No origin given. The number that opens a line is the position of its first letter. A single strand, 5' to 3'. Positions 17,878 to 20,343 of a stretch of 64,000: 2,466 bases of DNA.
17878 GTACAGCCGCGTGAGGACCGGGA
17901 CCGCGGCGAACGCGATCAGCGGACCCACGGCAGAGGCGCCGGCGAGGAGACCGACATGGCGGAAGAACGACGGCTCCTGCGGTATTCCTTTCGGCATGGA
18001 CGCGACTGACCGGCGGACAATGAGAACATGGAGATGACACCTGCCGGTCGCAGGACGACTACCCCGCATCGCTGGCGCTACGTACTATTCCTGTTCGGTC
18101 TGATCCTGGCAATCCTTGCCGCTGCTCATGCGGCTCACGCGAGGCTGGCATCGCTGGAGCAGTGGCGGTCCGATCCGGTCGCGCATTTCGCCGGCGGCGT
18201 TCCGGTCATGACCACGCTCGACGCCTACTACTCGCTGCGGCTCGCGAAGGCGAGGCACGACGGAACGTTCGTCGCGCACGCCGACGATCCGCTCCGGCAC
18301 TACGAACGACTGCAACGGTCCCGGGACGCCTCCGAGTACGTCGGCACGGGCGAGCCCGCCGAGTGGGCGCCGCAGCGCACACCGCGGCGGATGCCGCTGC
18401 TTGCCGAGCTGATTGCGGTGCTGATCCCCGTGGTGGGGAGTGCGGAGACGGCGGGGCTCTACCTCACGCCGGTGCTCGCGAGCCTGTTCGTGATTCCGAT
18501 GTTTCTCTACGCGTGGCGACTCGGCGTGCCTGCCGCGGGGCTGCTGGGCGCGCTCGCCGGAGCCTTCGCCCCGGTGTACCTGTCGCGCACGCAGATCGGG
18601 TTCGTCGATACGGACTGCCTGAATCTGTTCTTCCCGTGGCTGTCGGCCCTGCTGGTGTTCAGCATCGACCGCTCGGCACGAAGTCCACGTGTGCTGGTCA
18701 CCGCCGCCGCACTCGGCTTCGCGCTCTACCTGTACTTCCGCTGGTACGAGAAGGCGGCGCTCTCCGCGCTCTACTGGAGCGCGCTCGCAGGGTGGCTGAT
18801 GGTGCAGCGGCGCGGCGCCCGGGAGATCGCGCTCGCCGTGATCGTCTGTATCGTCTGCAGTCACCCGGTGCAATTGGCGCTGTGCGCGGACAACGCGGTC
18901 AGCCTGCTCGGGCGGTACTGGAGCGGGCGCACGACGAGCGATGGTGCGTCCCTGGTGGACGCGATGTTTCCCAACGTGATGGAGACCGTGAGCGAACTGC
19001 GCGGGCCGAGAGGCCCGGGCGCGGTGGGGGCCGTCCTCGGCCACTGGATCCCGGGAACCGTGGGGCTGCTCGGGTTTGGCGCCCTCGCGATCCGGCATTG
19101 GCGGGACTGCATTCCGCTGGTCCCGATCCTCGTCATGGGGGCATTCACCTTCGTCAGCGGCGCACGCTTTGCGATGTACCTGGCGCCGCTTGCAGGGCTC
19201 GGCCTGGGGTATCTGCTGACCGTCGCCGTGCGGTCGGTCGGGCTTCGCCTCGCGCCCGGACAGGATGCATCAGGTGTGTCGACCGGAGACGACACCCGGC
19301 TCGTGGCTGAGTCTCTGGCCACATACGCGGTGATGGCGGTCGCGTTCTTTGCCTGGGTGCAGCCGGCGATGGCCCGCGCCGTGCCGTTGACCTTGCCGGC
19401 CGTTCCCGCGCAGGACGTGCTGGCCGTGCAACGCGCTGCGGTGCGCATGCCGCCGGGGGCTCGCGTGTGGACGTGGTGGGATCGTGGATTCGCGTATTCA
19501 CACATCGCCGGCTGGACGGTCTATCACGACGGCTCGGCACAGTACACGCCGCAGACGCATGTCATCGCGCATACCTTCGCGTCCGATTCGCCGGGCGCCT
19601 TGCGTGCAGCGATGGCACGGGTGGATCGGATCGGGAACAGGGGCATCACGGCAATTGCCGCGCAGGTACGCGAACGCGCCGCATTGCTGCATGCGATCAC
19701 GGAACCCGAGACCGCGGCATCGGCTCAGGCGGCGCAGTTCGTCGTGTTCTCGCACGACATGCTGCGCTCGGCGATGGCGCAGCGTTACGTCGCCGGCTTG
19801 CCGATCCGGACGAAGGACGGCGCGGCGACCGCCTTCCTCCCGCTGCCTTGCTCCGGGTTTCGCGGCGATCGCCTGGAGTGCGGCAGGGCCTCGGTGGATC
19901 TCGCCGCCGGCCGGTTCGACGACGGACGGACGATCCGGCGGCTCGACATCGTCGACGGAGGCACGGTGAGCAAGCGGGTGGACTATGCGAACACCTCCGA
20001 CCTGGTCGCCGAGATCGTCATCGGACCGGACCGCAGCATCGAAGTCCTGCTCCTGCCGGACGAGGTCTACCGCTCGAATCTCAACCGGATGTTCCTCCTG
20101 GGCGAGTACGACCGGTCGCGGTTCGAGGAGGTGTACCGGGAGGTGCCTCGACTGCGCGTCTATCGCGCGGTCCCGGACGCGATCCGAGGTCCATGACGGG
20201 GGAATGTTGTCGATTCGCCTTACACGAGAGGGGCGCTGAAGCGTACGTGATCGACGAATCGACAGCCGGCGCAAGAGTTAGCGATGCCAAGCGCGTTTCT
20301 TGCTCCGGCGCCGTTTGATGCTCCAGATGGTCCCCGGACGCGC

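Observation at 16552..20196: PglB/STT3-type oligosaccharyltransferase divergently paired with a Wzx-like flippase in a high-GC proteobacterium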

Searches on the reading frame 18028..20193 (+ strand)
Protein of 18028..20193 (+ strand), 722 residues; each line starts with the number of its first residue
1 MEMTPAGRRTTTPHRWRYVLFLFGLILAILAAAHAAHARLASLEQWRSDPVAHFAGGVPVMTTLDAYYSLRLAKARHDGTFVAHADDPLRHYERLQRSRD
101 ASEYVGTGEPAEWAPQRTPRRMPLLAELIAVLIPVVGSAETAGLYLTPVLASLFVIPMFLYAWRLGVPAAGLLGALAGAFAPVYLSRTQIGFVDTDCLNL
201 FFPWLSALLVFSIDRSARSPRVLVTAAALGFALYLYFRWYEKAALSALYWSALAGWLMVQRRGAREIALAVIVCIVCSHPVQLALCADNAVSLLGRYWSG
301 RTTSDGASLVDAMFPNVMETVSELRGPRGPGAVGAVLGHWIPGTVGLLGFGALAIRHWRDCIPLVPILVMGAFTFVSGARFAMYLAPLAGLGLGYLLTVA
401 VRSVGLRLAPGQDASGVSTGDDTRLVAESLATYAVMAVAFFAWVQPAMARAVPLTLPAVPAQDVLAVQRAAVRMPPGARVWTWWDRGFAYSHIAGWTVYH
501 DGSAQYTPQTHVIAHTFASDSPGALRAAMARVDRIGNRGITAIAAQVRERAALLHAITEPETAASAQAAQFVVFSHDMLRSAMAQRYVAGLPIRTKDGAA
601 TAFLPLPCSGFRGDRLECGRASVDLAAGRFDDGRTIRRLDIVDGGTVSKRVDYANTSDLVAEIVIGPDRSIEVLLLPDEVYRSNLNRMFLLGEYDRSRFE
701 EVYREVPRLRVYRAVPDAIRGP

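Call 7: search_protein_families(library=pfam, proteins=[window:18028-20193:+], max_evalue=1)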
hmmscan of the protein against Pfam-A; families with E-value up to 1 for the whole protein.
window:18028-20193:+ (722 aa): 2 families
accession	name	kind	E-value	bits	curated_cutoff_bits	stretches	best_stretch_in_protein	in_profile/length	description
PF02516.20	STT3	-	9.8e-19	68.6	24.5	1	57-283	25-238/405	Oligosaccharyl transferase STT3, N-terminal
PF21436.2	STT3-PglB_core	-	0.01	16.8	23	1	480-533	5-56/131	STT3/PglB/AglB core domain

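Call 8: search_protein_families(library=ncbifam, proteins=[window:18028-20193:+], max_evalue=1)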
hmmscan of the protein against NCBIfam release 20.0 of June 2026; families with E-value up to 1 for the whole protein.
window:18028-20193:+ (722 aa): 2 families
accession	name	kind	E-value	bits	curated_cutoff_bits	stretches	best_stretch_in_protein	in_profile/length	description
NF050801.1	ProtGlycPglB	equivalog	4.2e-18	65.2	1300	3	138-276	96-231/713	undecaprenyl-diphosphooligosaccharide--protein glycotransferase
TIGR04154.1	archaeo_STT3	subfamily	2.3e-06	26.2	450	1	124-258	72-201/831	oligosaccharyl transferase, archaeosortase A system-associated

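Call 9: search_solved_structures(query=window:18028-20193:+, max_evalue=10, show_alignments=3)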
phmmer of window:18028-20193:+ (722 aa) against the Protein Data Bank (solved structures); distinct sequences matched with E-value up to 10: 7.
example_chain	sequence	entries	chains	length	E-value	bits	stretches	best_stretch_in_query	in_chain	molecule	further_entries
6gxc_A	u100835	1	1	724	1.1e-12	50.2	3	138-245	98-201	Undecaprenyl-diphosphooligosaccharide--protein glycotransferase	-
5ogl_A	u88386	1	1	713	1.3e-12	50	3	138-245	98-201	Undecaprenyl-diphosphooligosaccharide--protein glycotransferase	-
3rce_A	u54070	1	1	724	6.5e-12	47.7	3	138-276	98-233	Oligosaccharide transferase to N-glycosylate proteins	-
6ftj_5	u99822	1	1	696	0.57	11.5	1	143-207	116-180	Dolichyl-diphosphooligosaccharide--protein glycosyltransferase subunit STT3A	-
6s7o_A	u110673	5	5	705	0.58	11.5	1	143-207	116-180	Dolichyl-diphosphooligosaccharide--protein glycosyltransferase subunit STT3A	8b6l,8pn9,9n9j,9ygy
6ftg_5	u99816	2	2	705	0.58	11.5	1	143-207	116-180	Dolichyl-diphosphooligosaccharide--protein glycosyltransferase subunit STT3A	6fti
6s7t_A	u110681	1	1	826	5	8.4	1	143-203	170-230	Dolichyl-diphosphooligosaccharide--protein glycosyltransferase subunit STT3B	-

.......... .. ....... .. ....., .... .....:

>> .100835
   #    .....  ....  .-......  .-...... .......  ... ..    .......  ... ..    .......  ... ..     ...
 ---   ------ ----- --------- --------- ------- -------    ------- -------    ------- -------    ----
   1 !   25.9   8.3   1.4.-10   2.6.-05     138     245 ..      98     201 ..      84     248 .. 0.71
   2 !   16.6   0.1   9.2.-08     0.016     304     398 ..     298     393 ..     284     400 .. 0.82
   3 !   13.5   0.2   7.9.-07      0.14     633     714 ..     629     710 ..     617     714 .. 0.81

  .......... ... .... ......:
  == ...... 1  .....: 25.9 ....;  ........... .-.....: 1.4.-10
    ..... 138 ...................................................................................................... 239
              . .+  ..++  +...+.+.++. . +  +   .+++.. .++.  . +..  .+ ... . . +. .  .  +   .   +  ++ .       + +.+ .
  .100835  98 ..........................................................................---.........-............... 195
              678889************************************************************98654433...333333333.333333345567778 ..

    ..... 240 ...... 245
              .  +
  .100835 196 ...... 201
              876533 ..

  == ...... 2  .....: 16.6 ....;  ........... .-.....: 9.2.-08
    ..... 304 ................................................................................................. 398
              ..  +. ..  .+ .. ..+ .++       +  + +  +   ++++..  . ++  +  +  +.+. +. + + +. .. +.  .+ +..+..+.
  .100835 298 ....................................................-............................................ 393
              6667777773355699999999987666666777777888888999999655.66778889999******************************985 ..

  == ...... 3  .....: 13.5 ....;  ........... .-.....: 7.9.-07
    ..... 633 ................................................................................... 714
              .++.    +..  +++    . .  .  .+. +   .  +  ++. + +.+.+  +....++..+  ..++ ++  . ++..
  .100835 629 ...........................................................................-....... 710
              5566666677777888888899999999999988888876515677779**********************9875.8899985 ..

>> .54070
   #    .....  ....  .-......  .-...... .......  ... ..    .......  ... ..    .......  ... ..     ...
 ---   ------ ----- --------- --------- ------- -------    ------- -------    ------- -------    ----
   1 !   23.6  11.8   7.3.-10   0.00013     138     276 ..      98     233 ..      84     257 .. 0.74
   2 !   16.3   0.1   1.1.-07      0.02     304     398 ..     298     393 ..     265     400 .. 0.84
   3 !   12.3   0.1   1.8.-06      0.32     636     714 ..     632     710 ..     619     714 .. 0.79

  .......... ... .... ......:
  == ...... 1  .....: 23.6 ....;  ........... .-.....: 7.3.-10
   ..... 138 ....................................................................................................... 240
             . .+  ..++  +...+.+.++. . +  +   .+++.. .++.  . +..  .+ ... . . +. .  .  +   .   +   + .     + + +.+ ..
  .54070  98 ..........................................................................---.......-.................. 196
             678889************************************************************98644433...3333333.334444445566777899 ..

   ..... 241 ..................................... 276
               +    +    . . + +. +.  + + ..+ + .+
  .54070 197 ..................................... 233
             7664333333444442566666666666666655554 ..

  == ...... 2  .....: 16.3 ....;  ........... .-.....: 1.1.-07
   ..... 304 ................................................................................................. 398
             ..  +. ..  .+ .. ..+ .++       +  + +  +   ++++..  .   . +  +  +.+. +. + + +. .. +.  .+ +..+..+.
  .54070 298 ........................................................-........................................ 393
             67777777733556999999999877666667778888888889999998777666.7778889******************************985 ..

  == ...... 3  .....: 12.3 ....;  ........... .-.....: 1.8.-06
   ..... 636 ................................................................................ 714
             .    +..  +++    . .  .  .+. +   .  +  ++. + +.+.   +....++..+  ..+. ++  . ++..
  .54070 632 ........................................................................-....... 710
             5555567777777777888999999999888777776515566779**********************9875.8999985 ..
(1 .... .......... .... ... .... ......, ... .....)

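Call 10: find_homologous_proteins(query=window:18028-20193:+, max_evalue=0.00001)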
Query window:18028-20193:+ (722 aa): 57 proteins with E <= 0.00001 among 8000 candidates.
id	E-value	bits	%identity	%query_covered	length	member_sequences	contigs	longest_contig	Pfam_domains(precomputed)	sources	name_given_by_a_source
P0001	0.0e+0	1607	100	100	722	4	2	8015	PF02516.21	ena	-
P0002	0.0e+0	1205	75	99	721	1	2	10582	PF02516.21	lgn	-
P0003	0.0e+0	1085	68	99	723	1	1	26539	PF02516.21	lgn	-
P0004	0.0e+0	1080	70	95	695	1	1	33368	PF02516.21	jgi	-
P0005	0.0e+0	1079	70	93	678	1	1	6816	PF02516.21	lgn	-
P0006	0.0e+0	1063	67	99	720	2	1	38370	PF02516.21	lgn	-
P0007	0.0e+0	1043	68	95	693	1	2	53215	PF02516.21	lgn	-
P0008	0.0e+0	1033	65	99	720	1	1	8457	PF02516.21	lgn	-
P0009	0.0e+0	1030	66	96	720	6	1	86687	PF02516.21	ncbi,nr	ncbi:MAG: hypothetical protein IPK20_20915 [Betaproteobacteria bacterium]|nr:hypothetical protein [B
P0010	1.2e-240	819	54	98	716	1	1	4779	PF02516.21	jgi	-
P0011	1.2e-233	796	53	97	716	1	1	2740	PF02516.21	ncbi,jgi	jgi:undecaprenyl-diphosphooligosaccharide--protein glycosyltransferase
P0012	2.8e-231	788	53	99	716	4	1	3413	PF02516.21,PF21436.3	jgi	jgi:dolichyl-diphosphooligosaccharide--protein glycosyltransferase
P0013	4.5e-231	787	54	94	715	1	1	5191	PF02516.21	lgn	-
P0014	4.9e-230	784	54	99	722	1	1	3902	PF02516.21,PF21436.3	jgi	jgi:undecaprenyl-diphosphooligosaccharide---protein glycotransferase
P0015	1.2e-194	667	49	96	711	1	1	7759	PF02516.21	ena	-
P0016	2.6e-194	666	48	96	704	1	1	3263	PF02516.21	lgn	-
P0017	4.4e-180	619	45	98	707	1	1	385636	PF02516.21,PF21436.3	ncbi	-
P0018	2.6e-179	616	47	96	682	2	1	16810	PF02516.21,PF21436.3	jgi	jgi:undecaprenyl-diphosphooligosaccharide---protein glycotransferase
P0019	1.6e-176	607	46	97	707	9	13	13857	PF02516.21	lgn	-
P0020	1.6e-154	534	42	96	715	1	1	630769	PF02516.21,PF13231.13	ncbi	ncbi:MAG: STT3 domain-containing protein [Burkholderiaceae bacterium]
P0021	4.8e-129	450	42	78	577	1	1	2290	PF02516.21,PF21436.3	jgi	jgi:dolichyl-diphosphooligosaccharide--protein glycosyltransferase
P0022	1.9e-128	448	38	99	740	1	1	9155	PF02516.21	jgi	jgi:dolichyl-diphosphooligosaccharide--protein glycosyltransferase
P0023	1.8e-123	431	44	68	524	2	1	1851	PF02516.21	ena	-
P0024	5.7e-123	430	37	96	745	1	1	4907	PF02516.21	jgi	jgi:undecaprenyl-diphosphooligosaccharide---protein glycotransferase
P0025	6.0e-123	430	36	95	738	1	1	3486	PF02516.21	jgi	jgi:dolichyl-diphosphooligosaccharide--protein glycosyltransferase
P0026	1.8e-122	428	36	96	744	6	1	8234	PF02516.21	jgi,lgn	-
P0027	1.3e-121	425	37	94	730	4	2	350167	PF02516.21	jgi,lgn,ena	-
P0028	2.7e-121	424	36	96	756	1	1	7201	PF02516.21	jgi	jgi:undecaprenyl-diphosphooligosaccharide---protein glycotransferase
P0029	2.6e-120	421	36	96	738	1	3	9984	PF02516.21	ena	-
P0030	3.7e-120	420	37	96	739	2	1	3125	PF02516.21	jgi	jgi:dolichyl-diphosphooligosaccharide--protein glycosyltransferase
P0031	5.0e-120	420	36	96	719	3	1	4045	PF02516.21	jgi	-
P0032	5.2e-120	420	37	96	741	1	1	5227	PF02516.21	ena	-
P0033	3.5e-119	417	36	96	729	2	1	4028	PF02516.21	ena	-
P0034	1.8e-118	415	37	96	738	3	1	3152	PF02516.21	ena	-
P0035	7.3e-118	413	36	96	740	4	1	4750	PF02516.21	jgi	-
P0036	1.6e-117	412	36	96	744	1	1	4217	PF02516.21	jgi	-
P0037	3.1e-117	411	37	96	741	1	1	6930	PF02516.21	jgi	jgi:dolichyl-diphosphooligosaccharide--protein glycosyltransferase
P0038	5.9e-117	410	36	96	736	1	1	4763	PF02516.21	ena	-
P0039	2.1e-116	408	35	96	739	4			PF02516.21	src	-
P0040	4.7e-116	407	37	96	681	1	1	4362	PF02516.21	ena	-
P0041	2.5e-115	405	37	97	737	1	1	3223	PF02516.21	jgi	jgi:dolichyl-diphosphooligosaccharide--protein glycosyltransferase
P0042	4.4e-110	387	36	95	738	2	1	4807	PF02516.21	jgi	jgi:undecaprenyl-diphosphooligosaccharide---protein glycotransferase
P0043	4.3e-109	384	35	95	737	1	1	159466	PF02516.21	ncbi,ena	-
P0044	1.1e-102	363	37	79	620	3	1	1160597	PF02516.21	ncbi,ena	-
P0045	1.6e-102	362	35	98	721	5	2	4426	PF02516.21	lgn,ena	-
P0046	1.4e-95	339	34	95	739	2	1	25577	PF21436.3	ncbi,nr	ncbi:MAG: hypothetical protein CL911_06260 [Deltaproteobacteria bacterium]|nr:hypothetical protein [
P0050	1.2e-79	287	30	94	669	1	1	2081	PF02516.21,PF21436.3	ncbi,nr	ncbi:MAG: hypothetical protein D6778_02250 [Nitrospirae bacterium]|nr:MAG: hypothetical protein D677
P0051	1.7e-75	273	27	95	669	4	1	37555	PF02516.21,PF21436.3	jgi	-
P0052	2.7e-55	206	26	95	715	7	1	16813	PF02516.21,PF21436.3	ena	-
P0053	2.1e-53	200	26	96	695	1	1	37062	PF02516.21,PF21436.3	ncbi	-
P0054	6.7e-52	195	25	94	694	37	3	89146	PF02516.21,PF21436.3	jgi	jgi:undecaprenyl-diphosphooligosaccharide--protein glycosyltransferase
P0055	5.6e-49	185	27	94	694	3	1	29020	PF02516.21,PF21436.3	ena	-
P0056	4.2e-34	136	27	67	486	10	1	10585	PF02516.21,PF21436.3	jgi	jgi:undecaprenyl-diphosphooligosaccharide--protein glycosyltransferase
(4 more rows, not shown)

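Call 15: find_encoding_contigs(protein=P0009, flank=10000, max_places=2)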
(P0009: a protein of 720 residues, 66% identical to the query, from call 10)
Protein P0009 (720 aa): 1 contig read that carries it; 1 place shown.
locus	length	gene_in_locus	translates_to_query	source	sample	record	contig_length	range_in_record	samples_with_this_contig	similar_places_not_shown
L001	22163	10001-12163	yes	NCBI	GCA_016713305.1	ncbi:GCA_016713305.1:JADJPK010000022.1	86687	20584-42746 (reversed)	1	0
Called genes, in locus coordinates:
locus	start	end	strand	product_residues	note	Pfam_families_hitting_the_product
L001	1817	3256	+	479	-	PF13449:Phytase-like, PF07589:PEP_exosort_dom (weak)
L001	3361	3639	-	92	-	PF00216:Bac_DNA_binding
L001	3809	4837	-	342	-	PF10017:Methyltransf_33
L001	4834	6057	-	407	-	PF12867:DinB_2, PF03781:FGE-sulfatase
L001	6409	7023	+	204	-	-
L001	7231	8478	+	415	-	-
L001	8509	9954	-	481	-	PF13440:Polysacc_synt_3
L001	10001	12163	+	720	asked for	PF02516:STT3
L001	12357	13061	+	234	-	-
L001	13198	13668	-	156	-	PF00583:Acetyltransf_1, PF13673:Acetyltransf_10, PF13508:Acetyltransf_7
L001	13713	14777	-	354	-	PF01758:SBF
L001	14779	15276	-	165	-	PF01451:LMWPc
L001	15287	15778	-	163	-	PF00903:Glyoxalase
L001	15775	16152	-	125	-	PF12840:HTH_20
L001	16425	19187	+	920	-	PF01494:FAD_binding_3, PF00501:AMP-binding, PF13193:AMP-binding_C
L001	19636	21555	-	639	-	PF03979:Sigma70_r1_1, PF00140:Sigma70_r1_2, PF04546:Sigma70_ner, PF04542:Sigma70_r2, PF04539:Sigma70_r3, PF04545:Sigma70_r4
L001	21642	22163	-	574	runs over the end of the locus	PF01807:Zn_ribbon_DnaG, PF08275:DNAG_N, PF13662:Toprim_4, PF01751:Toprim, PF13155:Toprim_2, PF13362:Toprim_3 (weak), PF10410:DnaB_bind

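Call 16: find_encoding_contigs(protein=P0017, flank=10000, max_places=2)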
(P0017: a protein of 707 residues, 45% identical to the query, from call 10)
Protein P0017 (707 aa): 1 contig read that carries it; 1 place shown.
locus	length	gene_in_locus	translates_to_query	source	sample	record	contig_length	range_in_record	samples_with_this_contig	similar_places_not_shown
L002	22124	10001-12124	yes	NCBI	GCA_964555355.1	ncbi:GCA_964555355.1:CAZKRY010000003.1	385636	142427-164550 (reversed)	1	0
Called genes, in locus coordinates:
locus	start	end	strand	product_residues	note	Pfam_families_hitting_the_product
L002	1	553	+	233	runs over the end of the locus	PF00440:TetR_N, PF17939:TetR_C_30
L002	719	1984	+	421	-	PF00355:Rieske, PF00848:Ring_hydroxyl_A, PF19112:VanA_C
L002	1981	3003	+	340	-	PF26233:NicX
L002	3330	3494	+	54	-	PF09720:Unstab_antitox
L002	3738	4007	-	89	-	PF12441:CopG_antitoxin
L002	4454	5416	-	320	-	PF00589:Phage_integrase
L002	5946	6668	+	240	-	-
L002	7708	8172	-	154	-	-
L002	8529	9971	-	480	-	PF13440:Polysacc_synt_3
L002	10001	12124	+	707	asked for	PF02516:STT3, PF21436:STT3-PglB_core (faint)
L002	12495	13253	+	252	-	PF07589:PEP_exosort_dom (weak)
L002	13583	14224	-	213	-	PF02798:GST_N (weak), PF13417:GST_N_3, PF13409:GST_N_2, PF00043:GST_C (faint), PF13410:GST_C_2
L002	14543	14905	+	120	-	-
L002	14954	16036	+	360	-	-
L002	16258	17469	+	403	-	PF08028:Acyl-CoA_dh_2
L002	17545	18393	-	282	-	PF20434:BD-FAE, PF07859:Abhydrolase_3, PF12697:Abhydrolase_6 (weak), PF00326:Peptidase_S9 (faint)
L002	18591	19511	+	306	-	PF01497:Peripla_BP_2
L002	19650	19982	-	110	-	PF00254:FKBP_C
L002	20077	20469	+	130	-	-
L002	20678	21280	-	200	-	PF02798:GST_N, PF13417:GST_N_3, PF13409:GST_N_2, PF13410:GST_C_2 (faint), PF00043:GST_C (weak)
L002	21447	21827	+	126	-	PF05656:DUF805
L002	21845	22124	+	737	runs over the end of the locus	PF01565:FAD_binding_4, PF08241:Methyltransf_11 (faint)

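Call 17: find_encoding_contigs(protein=P0020, flank=10000, max_places=2)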
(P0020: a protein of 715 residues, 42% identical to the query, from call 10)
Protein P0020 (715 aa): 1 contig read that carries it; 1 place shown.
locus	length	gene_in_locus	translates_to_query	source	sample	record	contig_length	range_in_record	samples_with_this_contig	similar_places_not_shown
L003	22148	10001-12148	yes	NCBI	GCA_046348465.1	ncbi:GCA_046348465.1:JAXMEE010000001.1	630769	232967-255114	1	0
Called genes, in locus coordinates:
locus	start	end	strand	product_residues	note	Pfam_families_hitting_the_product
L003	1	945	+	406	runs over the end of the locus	PF02771:Acyl-CoA_dh_N, PF02770:Acyl-CoA_dh_M, PF00441:Acyl-CoA_dh_1, PF08028:Acyl-CoA_dh_2, PF22924:ACOX_C_alpha1 (weak)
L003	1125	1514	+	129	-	PF00903:Glyoxalase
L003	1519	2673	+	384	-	PF02515:CoA_transf_3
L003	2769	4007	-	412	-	PF03435:Sacchrp_dh_NADP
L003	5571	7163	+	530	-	PF08447:PAS_3, PF00512:HisKA, PF13581:HATPase_c_2 (weak), PF02518:HATPase_c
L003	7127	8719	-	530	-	PF00155:Aminotran_1_2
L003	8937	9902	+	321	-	PF03401:TctC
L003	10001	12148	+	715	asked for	PF02516:STT3, PF13231:PMT_2 (weak)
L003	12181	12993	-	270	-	-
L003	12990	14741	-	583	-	PF01636:APH (weak), PF00069:Pkinase, PF07714:PK_Tyr_Ser-Thr, PF14326:DUF4384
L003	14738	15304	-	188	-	-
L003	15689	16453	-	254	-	PF01554:MatE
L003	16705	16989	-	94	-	PF01943:Polysacc_synt (weak)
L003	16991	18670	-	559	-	PF00890:FAD_binding_2 (weak), PF01266:DAO (weak), PF13450:NAD_binding_8 (weak), PF00732:GMC_oxred_N, PF05199:GMC_oxred_C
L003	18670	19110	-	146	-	PF13618:Gluconate_2-dh3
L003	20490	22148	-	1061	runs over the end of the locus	PF08447:PAS_3, PF08448:PAS_4, PF00989:PAS (weak), PF08448:PAS_4, PF13426:PAS_9, PF00512:HisKA, PF02518:HATPase_c, PF00072:Response_reg, +1 more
